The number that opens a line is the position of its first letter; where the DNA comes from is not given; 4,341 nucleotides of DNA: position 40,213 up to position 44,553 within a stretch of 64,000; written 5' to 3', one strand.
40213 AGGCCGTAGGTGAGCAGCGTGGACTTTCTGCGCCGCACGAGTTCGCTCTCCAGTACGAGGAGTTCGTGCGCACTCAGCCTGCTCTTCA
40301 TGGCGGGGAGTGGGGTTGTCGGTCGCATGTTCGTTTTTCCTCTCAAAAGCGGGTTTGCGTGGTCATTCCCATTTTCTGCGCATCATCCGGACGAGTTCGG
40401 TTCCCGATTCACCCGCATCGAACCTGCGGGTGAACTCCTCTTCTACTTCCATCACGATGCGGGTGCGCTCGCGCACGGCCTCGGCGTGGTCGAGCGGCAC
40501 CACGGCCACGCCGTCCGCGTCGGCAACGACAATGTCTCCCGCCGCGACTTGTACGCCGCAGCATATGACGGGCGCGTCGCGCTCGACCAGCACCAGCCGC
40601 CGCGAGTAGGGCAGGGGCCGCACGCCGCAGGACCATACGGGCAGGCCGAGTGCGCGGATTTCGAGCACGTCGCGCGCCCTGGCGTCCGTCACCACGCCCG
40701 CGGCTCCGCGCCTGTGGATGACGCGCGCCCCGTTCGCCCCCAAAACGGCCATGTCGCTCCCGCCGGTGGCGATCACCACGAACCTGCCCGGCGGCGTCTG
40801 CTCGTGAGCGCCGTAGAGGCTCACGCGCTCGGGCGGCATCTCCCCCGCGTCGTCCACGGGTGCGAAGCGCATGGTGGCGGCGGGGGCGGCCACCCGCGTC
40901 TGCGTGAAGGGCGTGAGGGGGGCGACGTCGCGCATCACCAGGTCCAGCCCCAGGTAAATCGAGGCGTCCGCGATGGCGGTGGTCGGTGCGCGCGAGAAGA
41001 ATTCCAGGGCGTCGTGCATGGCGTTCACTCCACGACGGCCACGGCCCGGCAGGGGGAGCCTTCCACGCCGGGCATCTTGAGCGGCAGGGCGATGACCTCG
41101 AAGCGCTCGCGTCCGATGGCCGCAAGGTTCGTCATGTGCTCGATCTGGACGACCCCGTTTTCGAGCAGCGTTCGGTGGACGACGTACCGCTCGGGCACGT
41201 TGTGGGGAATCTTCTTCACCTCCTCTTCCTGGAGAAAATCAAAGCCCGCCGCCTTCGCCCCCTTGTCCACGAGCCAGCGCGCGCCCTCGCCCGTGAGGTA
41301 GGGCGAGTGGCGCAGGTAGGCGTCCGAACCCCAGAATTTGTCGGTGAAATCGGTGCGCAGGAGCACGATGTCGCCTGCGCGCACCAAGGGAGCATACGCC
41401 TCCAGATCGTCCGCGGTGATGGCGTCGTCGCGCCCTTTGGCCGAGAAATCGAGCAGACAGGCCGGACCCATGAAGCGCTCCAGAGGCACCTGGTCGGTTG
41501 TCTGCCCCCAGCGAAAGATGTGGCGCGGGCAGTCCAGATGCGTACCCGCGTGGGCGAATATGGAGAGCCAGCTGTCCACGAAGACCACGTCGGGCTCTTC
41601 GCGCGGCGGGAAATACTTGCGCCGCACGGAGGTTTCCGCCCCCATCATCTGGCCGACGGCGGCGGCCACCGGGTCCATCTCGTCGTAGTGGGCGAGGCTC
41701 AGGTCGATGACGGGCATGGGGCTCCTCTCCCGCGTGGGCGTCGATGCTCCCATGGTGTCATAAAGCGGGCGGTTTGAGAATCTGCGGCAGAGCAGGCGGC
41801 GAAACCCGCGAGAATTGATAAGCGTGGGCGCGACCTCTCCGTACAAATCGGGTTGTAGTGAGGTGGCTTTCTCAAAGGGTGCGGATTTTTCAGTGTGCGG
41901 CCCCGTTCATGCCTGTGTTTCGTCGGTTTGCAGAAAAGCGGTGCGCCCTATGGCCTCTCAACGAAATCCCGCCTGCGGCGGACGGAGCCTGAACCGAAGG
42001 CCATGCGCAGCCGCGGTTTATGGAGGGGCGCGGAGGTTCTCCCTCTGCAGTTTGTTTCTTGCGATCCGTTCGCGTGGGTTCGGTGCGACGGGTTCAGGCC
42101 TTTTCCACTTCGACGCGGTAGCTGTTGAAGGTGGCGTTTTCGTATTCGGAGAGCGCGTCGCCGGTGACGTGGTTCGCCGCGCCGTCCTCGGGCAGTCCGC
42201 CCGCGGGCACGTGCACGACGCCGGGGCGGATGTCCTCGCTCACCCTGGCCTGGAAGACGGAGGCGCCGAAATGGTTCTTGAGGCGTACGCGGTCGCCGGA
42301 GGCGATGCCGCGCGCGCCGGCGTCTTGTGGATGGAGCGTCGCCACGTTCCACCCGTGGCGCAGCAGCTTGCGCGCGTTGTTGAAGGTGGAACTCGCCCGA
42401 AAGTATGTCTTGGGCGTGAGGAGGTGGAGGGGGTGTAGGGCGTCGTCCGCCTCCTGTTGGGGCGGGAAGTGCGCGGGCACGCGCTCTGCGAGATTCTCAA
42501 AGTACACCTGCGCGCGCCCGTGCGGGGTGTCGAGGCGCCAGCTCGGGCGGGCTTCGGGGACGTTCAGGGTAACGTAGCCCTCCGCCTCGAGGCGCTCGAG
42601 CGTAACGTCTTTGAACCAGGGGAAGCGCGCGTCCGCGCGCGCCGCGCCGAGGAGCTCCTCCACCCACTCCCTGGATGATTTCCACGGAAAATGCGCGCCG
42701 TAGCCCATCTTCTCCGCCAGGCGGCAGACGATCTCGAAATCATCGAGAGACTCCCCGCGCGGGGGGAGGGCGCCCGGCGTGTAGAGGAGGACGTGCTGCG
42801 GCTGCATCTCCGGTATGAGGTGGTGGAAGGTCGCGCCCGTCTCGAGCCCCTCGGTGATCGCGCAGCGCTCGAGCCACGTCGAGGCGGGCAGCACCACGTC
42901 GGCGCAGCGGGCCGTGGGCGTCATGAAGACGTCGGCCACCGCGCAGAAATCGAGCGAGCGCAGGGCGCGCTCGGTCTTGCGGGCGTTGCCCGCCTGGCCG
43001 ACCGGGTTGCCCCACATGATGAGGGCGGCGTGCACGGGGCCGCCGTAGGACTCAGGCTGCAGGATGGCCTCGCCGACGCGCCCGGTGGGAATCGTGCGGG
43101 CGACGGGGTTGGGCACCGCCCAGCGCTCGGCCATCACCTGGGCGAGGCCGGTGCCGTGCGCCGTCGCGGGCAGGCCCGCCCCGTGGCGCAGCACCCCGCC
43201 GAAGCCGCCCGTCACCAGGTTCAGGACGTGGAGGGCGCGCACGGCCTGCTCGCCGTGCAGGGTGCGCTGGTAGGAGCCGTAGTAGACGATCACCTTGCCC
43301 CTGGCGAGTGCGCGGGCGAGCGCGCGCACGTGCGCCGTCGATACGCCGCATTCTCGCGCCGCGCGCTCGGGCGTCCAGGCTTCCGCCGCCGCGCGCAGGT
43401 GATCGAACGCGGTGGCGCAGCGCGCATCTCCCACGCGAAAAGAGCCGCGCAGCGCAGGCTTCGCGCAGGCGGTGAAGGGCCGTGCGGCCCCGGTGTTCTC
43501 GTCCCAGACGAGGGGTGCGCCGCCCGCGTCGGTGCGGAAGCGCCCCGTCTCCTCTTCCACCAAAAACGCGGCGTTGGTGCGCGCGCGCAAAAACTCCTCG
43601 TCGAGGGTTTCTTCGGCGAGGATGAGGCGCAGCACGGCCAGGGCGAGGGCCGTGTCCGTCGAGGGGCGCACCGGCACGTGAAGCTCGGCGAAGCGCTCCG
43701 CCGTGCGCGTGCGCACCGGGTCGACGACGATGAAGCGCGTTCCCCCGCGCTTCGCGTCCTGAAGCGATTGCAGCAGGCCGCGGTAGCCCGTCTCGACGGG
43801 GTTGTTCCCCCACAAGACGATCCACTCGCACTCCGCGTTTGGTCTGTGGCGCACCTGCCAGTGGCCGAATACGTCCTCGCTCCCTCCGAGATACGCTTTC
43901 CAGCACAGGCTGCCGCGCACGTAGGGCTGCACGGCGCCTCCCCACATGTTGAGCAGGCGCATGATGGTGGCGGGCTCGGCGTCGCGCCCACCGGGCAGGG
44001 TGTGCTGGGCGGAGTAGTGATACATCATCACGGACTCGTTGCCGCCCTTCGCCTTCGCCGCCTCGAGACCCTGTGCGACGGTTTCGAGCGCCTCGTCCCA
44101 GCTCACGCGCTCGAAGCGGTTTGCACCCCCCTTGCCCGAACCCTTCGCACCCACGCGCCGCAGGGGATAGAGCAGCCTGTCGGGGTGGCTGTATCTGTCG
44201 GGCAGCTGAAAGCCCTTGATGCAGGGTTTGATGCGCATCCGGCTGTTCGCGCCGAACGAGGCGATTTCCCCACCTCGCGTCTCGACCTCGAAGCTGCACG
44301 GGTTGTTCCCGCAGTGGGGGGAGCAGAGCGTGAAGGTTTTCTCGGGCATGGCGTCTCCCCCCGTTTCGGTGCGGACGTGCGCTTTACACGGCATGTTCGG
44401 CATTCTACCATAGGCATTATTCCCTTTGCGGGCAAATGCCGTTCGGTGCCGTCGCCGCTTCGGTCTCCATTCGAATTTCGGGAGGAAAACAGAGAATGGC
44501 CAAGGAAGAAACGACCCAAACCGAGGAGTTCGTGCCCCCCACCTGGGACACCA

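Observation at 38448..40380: Four TM2-domain genes in tandem, three on near-identical ~525-bp direct repeats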

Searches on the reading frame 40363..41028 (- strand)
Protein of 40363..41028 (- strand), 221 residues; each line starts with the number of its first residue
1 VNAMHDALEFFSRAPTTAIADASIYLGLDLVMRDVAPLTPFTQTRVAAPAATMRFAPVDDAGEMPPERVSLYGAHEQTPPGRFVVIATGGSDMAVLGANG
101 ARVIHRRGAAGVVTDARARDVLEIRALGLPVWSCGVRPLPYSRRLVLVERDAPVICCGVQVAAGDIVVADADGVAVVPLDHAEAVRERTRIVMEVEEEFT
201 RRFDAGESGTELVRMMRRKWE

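Call 4: search_protein_families(library=pfam, proteins=[window:40363-41028:-], max_evalue=0.01)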
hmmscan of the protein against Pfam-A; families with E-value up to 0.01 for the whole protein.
window:40363-41028:- (221 aa): 1 family
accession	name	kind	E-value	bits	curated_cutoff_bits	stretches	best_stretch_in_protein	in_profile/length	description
PF03737.21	RraA-like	-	9e-28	97.8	24.5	1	16-176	1-152/152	Aldolase/RraA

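Call 25: search_protein_families(library=padloc, proteins=[window:40363-41028:-], max_evalue=0.1)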
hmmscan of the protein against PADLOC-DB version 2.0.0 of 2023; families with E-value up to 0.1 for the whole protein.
window:40363-41028:- (221 aa): 0 families

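Call 27: search_protein_families(library=ncbifam, proteins=[window:40363-41028:-], max_evalue=0.001)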
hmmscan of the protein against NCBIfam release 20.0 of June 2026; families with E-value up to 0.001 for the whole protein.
window:40363-41028:- (221 aa): 9 families
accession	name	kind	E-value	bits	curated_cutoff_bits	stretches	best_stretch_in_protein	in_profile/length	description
NF006093.0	PRK08245.1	subfamily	6.1e-31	107.7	208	1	5-209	8-217/240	hypothetical protein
NF006731.0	PRK09262.1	equivalog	4e-23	82.1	179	1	34-216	45-217/229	4-carboxy-4-hydroxy-2-oxoadipate aldolase/oxaloacetate decarboxylase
TIGR02798.1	ligK_PcmE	equivalog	4.2e-21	75.6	304.5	1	41-217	44-212/222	4-carboxy-4-hydroxy-2-oxoadipate aldolase/oxaloacetate decarboxylase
NF005442.0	PRK07028.1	equivalog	2.6e-20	72.4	593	1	9-221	231-427/430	bifunctional hexulose-6-phosphate synthase/ribonuclease regulator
NF009399.0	PRK12764.1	equivalog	3.1e-20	72.7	444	1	43-208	307-475/501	fumarylacetoacetate hydrolase family protein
NF004850.0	PRK06201.1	subfamily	3.3e-19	69.2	231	1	5-216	17-216/222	hypothetical protein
NF006875.0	PRK09372.1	equivalog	1.9e-10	40.7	136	1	74-178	51-155/161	ribonuclease E activity regulator RraA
TIGR01935.1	NOT-MenG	subfamily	3.3e-09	36.8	123.8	1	76-176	49-149/150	RraA family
NF009134.0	PRK12487.1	equivalog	1.5e-05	24.8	196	1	80-176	57-153/161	putative 4-hydroxy-4-methyl-2-oxoglutarate aldolase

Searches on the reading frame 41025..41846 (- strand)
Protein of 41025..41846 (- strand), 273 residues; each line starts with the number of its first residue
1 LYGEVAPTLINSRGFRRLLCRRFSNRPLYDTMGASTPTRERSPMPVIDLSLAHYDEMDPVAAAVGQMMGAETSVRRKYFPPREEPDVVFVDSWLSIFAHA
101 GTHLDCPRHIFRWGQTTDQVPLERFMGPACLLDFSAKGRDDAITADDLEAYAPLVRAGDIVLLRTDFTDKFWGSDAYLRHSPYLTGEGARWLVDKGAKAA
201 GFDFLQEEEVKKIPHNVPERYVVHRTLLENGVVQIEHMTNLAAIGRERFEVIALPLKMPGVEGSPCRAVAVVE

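Call 4: search_protein_families(library=pfam, proteins=[window:41025-41846:-], max_evalue=0.01)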
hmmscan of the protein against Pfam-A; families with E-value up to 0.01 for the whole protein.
window:41025-41846:- (273 aa): 1 family
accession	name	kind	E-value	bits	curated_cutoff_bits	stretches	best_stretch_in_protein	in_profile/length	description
PF04199.19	Cyclase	-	2.2e-30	106.2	23.1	1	47-205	1-138/142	Putative cyclase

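Call 25: search_protein_families(library=padloc, proteins=[window:41025-41846:-], max_evalue=0.1)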
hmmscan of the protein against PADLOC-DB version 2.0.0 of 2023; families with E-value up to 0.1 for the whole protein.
window:41025-41846:- (273 aa): 0 families

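Call 27: search_protein_families(library=ncbifam, proteins=[window:41025-41846:-], max_evalue=0.001)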
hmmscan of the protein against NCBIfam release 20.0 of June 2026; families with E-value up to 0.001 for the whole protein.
window:41025-41846:- (273 aa): 1 family
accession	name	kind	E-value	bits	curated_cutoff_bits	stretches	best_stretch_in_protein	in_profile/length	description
TIGR03035.1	trp_arylform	equivalog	2e-14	54.1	223.05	1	93-269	40-202/206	arylformamidase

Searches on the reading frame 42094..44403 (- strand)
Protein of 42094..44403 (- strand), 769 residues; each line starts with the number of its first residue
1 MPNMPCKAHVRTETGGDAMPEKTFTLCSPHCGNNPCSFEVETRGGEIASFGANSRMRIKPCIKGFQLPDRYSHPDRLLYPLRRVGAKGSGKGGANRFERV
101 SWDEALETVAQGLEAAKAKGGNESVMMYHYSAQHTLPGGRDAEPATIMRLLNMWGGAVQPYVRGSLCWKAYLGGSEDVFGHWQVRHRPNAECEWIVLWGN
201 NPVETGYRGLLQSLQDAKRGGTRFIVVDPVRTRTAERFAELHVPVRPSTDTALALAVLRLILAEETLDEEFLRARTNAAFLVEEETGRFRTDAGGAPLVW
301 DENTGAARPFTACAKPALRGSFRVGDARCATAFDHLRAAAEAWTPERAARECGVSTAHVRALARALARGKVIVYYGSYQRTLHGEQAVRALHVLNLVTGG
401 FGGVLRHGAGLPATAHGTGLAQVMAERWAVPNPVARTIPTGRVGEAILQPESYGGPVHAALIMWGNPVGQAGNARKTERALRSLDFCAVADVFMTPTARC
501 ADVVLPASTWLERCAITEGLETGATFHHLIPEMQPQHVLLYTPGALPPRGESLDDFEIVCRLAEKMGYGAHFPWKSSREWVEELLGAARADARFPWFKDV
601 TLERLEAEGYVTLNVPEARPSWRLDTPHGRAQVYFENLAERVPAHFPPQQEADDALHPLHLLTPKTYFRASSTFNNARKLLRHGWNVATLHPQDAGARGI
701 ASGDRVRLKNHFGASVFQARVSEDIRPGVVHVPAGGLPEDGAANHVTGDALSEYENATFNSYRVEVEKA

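Call 4: search_protein_families(library=pfam, proteins=[window:42094-44403:-], max_evalue=0.01)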
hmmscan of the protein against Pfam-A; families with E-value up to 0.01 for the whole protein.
window:42094-44403:- (769 aa): 2 families
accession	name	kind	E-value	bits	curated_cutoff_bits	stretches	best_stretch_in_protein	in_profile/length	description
PF00384.28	Molybdopterin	-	1.8e-31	109.9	24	1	76-565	1-353/353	Molybdopterin oxidoreductase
PF01568.27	Molydop_binding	-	3e-18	66.3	26.8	1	659-755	1-101/110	Molydopterin dinucleotide binding domain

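Call 27: search_protein_families(library=ncbifam, proteins=[window:42094-44403:-], max_evalue=0.001)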
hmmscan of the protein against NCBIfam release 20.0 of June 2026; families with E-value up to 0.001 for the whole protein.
window:42094-44403:- (769 aa): 26 families (the best 25 are shown)
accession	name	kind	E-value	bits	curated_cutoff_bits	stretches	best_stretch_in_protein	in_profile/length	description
TIGR02166.1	dmsA_ynfE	subfamily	1.4e-72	244.9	777.7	2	21-273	43-296/794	DMSO/selenate family reductase complex A subunit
TIGR01591.1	Fdh-alpha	equivalog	4.7e-60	203.4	666.25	2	328-754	237-659/672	formate dehydrogenase subunit alpha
TIGR00509.1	bisC_fam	subfamily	9e-60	202.8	1017.55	2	344-739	279-710/772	molybdopterin guanine dinucleotide-containing S/N-oxide reductase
TIGR03479.1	DMSO_red_II_alp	subfamily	2.3e-51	174.9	984.75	3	60-402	104-459/913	molybdopterin-dependent oxidoreductase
NF047855.1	AssmNtatRedNasC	equivalog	8.1e-49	166.5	1100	2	331-751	264-690/708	assimilatory nitrate reductase catalytic subunit NasC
NF041885.1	selenate_YnfE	exception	2.8e-43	147.8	1675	2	55-273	87-303/805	selenate/tellurate reductase subunit YnfE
NF041884.1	selenate_YnfF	exception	2.4e-40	138.2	1650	2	56-273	85-296/798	selenate/tellurate reductase subunit YnfF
NF012032.0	PRK15488.1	equivalog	1.3e-39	135.8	694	3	52-273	74-278/759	thiosulfate reductase PhsA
NF011566.1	PRK14990.1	exception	2.5e-38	131.6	1600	2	56-273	99-316/814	dimethylsulfoxide reductase subunit A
NF011682.0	PRK15102.1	equivalog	1.9e-32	112.3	909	3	343-614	331-616/829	trimethylamine-N-oxide reductase TorA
TIGR02164.1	torA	equivalog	9.4e-32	110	1465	3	343-614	327-612/824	trimethylamine-N-oxide reductase TorA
NF041323.1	Nitr_red_NasA_Halo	equivalog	5.9e-27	94.5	1000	2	100-278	66-238/673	assimilatory nitrate reductase NasA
NF042978.1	EthbenzDh_ebdA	equivalog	4.7e-24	84.2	2000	1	61-402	127-473/977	ethylbenzene dehydrogenase subunit alpha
TIGR01553.1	formate-DH-alph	equivalog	1.1e-19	69.7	814.2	1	61-402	91-434/1009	formate dehydrogenase-N subunit alpha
NF010055.0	PRK13532.1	equivalog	2.3e-18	65.8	904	1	30-375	49-372/830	nitrate reductase catalytic subunit NapA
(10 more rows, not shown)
